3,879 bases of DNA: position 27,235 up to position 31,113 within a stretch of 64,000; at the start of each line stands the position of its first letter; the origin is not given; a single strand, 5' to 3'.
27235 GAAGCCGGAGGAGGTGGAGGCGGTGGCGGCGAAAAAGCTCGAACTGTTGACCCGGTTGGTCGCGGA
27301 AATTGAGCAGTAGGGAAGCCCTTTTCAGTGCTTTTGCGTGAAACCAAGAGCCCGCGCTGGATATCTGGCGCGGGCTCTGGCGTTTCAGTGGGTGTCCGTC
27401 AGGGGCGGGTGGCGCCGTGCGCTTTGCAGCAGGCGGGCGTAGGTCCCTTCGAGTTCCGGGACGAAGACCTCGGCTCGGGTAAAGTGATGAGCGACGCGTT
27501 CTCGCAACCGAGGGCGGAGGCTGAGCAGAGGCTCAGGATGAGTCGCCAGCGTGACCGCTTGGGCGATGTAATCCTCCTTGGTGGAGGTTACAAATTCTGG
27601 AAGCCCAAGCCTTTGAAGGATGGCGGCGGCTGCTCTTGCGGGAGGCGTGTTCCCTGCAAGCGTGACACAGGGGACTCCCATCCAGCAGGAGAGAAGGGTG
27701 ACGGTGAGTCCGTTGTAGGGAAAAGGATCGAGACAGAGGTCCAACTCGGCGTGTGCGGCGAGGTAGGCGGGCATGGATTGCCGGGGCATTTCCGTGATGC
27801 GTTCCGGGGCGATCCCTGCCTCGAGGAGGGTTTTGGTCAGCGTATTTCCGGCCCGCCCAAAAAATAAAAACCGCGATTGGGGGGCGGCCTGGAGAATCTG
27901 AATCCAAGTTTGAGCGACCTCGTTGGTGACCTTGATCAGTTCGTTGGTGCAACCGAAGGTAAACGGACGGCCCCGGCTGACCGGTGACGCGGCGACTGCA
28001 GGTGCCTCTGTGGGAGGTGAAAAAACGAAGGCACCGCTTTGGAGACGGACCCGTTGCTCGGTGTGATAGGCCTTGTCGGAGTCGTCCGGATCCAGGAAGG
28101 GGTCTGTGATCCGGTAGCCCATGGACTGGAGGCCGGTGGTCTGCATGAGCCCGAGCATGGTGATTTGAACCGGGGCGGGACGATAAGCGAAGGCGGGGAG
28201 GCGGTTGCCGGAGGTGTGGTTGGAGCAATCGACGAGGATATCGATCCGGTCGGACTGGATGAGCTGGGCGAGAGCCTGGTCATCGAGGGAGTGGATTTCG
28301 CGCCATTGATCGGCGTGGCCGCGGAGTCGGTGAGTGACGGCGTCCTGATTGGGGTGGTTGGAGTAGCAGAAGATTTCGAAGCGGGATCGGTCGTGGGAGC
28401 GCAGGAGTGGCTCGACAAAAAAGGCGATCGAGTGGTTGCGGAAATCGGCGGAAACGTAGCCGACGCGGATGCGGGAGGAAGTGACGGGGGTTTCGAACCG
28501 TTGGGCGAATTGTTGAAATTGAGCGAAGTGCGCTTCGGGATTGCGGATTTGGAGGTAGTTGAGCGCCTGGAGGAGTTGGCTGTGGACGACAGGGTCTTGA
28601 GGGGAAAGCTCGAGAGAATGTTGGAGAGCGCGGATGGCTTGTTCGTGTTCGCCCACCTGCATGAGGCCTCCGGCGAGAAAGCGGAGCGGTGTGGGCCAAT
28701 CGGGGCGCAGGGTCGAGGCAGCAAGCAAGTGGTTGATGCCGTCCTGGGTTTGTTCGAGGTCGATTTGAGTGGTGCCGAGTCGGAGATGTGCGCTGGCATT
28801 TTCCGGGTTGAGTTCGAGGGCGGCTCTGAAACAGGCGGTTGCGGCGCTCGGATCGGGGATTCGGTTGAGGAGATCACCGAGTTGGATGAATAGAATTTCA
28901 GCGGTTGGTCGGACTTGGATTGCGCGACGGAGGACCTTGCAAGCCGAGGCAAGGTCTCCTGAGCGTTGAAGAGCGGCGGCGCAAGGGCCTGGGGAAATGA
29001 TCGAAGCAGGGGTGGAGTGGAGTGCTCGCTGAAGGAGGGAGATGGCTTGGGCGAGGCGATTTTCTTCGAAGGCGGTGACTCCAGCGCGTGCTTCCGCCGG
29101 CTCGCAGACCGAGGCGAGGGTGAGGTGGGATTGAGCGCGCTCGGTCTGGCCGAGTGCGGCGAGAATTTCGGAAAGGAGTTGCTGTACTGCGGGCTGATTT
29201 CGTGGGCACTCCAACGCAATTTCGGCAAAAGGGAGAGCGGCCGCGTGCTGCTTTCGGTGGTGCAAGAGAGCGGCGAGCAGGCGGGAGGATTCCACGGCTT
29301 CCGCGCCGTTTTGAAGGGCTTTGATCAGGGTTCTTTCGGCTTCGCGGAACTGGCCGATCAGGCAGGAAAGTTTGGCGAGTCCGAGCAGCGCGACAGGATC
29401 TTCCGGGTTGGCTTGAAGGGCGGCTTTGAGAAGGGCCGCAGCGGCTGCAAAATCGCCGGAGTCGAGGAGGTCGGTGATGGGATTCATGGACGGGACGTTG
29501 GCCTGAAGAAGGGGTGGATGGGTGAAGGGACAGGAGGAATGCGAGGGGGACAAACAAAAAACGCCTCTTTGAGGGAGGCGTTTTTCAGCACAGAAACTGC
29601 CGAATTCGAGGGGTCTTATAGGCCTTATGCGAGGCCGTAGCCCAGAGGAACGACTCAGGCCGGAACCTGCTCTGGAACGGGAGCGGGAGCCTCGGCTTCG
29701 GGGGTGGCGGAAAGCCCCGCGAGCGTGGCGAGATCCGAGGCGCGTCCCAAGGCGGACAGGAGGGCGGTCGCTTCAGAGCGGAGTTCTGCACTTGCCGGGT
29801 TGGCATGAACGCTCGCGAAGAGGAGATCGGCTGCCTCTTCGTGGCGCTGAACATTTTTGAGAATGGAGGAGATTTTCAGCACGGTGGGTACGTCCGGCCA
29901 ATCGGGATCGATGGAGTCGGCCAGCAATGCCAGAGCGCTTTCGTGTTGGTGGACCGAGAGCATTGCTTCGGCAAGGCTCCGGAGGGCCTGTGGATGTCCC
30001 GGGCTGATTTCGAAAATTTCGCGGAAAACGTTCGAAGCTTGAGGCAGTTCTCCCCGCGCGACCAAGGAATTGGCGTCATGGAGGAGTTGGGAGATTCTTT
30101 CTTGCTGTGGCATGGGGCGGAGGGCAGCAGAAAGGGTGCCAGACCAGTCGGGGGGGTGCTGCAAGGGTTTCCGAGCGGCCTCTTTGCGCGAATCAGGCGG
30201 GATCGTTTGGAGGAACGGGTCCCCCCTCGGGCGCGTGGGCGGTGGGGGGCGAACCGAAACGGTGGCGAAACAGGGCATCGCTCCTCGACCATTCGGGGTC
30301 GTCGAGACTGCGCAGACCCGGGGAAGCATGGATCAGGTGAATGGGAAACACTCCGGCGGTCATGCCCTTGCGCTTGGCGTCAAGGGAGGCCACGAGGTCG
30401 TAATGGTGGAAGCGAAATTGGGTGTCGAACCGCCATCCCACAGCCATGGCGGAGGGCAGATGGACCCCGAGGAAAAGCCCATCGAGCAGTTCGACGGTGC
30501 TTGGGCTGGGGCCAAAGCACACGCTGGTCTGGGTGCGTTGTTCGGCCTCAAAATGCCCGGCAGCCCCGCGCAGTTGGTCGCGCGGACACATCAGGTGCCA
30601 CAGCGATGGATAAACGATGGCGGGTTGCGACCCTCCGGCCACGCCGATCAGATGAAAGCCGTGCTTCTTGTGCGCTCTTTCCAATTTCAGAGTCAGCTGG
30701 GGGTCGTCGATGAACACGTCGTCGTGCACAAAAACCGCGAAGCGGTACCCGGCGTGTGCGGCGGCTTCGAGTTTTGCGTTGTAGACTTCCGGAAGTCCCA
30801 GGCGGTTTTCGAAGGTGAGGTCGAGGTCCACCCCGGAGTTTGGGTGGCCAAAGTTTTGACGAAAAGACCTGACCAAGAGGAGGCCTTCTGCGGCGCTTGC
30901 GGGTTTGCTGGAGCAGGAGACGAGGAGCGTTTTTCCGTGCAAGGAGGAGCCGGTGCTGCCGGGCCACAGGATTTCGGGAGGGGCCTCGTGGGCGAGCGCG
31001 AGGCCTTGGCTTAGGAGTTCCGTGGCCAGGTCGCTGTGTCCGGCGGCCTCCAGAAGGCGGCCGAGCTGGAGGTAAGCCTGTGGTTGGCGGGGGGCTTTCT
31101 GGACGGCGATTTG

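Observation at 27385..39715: Flagellin-adjacent island of five TPR-fused glycosyltransferase modules: candidate multi-enzyme flagellin glycosylation system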

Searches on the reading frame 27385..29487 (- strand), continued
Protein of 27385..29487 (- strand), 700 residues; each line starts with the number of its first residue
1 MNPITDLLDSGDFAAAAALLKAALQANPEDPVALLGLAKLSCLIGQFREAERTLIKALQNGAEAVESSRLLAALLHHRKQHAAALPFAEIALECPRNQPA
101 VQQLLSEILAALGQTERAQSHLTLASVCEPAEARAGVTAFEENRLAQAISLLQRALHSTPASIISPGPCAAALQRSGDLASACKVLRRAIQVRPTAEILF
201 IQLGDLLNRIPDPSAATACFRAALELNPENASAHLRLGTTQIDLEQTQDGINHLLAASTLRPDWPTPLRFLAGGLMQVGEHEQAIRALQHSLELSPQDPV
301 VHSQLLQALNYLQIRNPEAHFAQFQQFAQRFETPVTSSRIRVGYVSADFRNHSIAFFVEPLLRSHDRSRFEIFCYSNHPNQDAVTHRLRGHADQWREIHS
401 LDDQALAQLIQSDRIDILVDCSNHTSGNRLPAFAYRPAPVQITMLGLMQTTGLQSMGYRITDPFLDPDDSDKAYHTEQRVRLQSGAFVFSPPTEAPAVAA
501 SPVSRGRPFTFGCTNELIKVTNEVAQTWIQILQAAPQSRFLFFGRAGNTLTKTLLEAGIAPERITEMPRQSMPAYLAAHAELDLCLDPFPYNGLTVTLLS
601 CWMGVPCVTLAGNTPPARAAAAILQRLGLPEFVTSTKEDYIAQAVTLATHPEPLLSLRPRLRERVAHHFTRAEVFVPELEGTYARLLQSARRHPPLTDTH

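Call 91: find_encoding_contigs(protein=P0079, flank=8000, max_places=2)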
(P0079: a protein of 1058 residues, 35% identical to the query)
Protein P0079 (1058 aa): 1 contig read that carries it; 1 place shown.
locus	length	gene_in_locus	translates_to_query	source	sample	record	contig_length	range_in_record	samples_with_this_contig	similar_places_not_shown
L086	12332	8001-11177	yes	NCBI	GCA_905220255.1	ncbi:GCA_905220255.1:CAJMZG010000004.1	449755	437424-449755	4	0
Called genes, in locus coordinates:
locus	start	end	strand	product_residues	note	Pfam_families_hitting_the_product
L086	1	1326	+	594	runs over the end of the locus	PF06078:DUF937, PF00691:OmpA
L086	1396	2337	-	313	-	PF00126:HTH_1, PF03466:LysR_substrate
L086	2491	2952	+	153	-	PF03788:LrgA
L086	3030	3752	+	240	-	PF04172:LrgB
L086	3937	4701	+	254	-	PF00535:Glycos_transf_2, PF10111:Glyco_tranf_2_2, PF13641:Glyco_tranf_2_3 (weak)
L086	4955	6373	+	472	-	PF05221:AdoHcyase, PF00670:AdoHcyase_NAD, PF02826:2-Hacid_dh_C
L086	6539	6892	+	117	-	PF04020:Phage_holin_4_2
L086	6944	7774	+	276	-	PF02219:MTHFR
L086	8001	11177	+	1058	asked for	PF14559:TPR_19 (weak), PF13432:TPR_16, PF14559:TPR_19 (weak), PF13432:TPR_16, PF13414:TPR_11, PF13844:Glyco_transf_41, PF13432:TPR_16, PF23914:TPR_CcmH_CycH, +21 more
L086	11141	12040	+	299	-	PF13844:Glyco_transf_41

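Call 94: find_encoding_contigs(protein=P0004, flank=10000, max_places=1)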
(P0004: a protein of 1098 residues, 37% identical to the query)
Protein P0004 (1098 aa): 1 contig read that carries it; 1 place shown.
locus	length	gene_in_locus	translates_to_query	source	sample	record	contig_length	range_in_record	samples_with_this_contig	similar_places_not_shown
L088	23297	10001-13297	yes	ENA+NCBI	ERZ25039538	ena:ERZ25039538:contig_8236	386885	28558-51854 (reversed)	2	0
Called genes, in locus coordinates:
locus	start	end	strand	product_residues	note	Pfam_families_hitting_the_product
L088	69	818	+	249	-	-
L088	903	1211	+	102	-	-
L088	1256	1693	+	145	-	-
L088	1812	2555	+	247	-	-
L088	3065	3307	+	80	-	-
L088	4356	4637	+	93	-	-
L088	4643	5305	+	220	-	-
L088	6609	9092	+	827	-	PF14559:TPR_19, PF14559:TPR_19, PF13432:TPR_16, PF13414:TPR_11, PF13424:TPR_12, PF00515:TPR_1, PF13414:TPR_11, PF13432:TPR_16, +36 more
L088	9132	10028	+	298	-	-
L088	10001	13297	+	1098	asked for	PF13414:TPR_11 (weak), PF13424:TPR_12, PF13844:Glyco_transf_41, PF13844:Glyco_transf_41, PF13432:TPR_16, PF00515:TPR_1, PF14559:TPR_19, PF13844:Glyco_transf_41, +19 more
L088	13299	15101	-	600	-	PF02463:SMC_N (faint), PF00005:ABC_tran, PF13401:AAA_22 (faint), PF12848:ABC_tran_Xtn, PF00005:ABC_tran, PF13304:AAA_21 (weak), PF16326:ABC_tran_CTD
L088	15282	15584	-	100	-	-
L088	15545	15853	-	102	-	-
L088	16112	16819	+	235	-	PF06439:3keto-disac_hyd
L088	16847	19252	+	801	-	PF07635:PSCyt1, PF07583:PSCyt2, PF00754:F5_F8_type_C (weak), PF22633:F5_F8_type_C_2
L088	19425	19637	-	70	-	-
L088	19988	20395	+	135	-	PF07587:PSD1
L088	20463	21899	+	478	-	PF07394:DUF1501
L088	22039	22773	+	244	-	PF01346:FKBP_N, PF00254:FKBP_C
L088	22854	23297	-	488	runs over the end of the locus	PF04389:Peptidase_M28, PF01546:Peptidase_M20 (weak), PF00595:PDZ (weak), PF13180:PDZ_2 (weak), PF17820:PDZ_6, PF00595:PDZ (weak)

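Call 95: find_encoding_contigs(protein=P0015, flank=10000, max_places=1)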
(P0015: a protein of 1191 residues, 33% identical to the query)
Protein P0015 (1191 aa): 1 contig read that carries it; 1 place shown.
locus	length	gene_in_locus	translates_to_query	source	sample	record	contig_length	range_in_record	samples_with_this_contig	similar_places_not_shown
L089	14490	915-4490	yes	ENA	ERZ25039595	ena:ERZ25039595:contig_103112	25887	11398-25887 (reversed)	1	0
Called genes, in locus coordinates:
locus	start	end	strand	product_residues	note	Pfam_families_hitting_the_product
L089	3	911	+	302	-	?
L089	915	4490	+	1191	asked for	PF13432:TPR_16, PF13844:Glyco_transf_41, PF13424:TPR_12 (weak), PF13432:TPR_16 (weak), PF00515:TPR_1, PF07719:TPR_2, PF13432:TPR_16 (weak), PF13844:Glyco_transf_41, +8 more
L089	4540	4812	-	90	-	-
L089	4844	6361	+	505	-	PF00515:TPR_1 (weak), PF07719:TPR_2 (weak), PF13414:TPR_11 (weak), PF13432:TPR_16 (weak), PF14559:TPR_19, PF13424:TPR_12 (weak), PF13432:TPR_16 (weak), PF13844:Glyco_transf_41, +12 more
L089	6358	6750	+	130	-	PF13844:Glyco_transf_41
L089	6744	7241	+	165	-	-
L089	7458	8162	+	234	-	PF01370:Epimerase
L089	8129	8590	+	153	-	PF04989:RMNT_CmcI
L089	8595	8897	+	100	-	PF04989:RMNT_CmcI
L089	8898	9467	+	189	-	-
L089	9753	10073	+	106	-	-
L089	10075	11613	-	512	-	PF05977:MFS_3, PF07690:MFS_1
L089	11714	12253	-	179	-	PF04264:YceI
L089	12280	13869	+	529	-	PF13541:ChlI, PF00158:Sigma54_activat (faint), PF01078:Mg_chelatase, PF07728:AAA_5, PF00493:MCM (weak), PF13335:Mg_chelatase_C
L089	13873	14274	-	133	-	PF02021:UPF0102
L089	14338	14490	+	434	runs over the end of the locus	PF00464:SHMT, PF00155:Aminotran_1_2 (weak)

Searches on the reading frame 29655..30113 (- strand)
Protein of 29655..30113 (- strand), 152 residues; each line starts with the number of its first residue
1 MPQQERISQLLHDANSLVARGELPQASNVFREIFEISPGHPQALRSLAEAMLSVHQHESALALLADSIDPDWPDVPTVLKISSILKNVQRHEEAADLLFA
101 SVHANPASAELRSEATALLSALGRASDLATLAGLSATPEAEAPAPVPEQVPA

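Call 3: search_protein_families(library=pfam, proteins=[window:29655-30113:-], max_evalue=0.01)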
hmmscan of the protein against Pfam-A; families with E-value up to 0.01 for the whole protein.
window:29655-30113:- (152 aa): 6 families
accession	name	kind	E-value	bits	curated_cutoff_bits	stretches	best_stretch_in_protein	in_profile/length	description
PF14559.12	TPR_19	-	1.1e-08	35.7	25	1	17-66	1-50/68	Tetratricopeptide repeat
PF13428.12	TPR_14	-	6.2e-07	29.9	23.5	1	14-49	8-43/44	Tetratricopeptide repeat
PF14561.12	TPR_20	-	0.00017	22.3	25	0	74-129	21-78/90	Tetratricopeptide repeat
PF12895.13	ANAPC3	-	0.00093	19.9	27.2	0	11-65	28-80/82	Anaphase-promoting complex, cyclosome, subunit 3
PF13432.12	TPR_16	-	0.0018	19.1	32.7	0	14-72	4-62/65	Tetratricopeptide repeat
PF13424.12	TPR_12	-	0.004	17.8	30.1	0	14-68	10-72/77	Tetratricopeptide repeat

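Call 6: search_protein_families(library=ncbifam, proteins=[window:29655-30113:-], max_evalue=0.00001)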
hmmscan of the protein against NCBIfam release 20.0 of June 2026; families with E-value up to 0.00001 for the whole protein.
window:29655-30113:- (152 aa): 1 family
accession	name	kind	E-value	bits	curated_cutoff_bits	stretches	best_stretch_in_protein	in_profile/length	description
NF052415.1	T3SS_chap_SctY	equivalog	1e-05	26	70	0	21-98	20-100/106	type III secretion apparatus assembly chaperone SctY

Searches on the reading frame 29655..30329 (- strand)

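Call 7: search_protein_families(library=pfam, proteins=[window:29655-30329:-], max_evalue=0.01)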
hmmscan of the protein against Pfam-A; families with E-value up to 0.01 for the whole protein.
window:29655-30329:- (224 aa): 5 families
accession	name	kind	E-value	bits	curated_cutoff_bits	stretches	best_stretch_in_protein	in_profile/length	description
PF14559.12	TPR_19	-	1e-07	32.6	25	1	89-138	1-50/68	Tetratricopeptide repeat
PF13428.12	TPR_14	-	3.1e-06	27.8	23.5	0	86-121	8-43/44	Tetratricopeptide repeat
PF14561.12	TPR_20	-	0.00054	20.7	25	0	146-201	21-78/90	Tetratricopeptide repeat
PF13432.12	TPR_16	-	0.0046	17.8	32.7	0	86-143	4-61/65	Tetratricopeptide repeat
PF12895.13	ANAPC3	-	0.0051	17.5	27.2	0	82-137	27-80/82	Anaphase-promoting complex, cyclosome, subunit 3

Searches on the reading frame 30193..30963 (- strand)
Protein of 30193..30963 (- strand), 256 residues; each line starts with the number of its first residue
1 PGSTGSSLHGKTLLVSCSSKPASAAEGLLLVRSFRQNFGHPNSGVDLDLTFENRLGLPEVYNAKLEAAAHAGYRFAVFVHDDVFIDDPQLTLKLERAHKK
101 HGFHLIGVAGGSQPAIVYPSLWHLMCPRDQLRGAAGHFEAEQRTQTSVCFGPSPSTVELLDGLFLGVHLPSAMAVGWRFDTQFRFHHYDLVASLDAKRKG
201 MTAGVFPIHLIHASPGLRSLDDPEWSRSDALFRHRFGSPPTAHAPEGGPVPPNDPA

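Call 74: search_solved_structures(query=window:30193-30963:-, max_evalue=1)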
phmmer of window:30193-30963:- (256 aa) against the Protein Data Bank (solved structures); distinct sequences matched with E-value up to 1: 0.
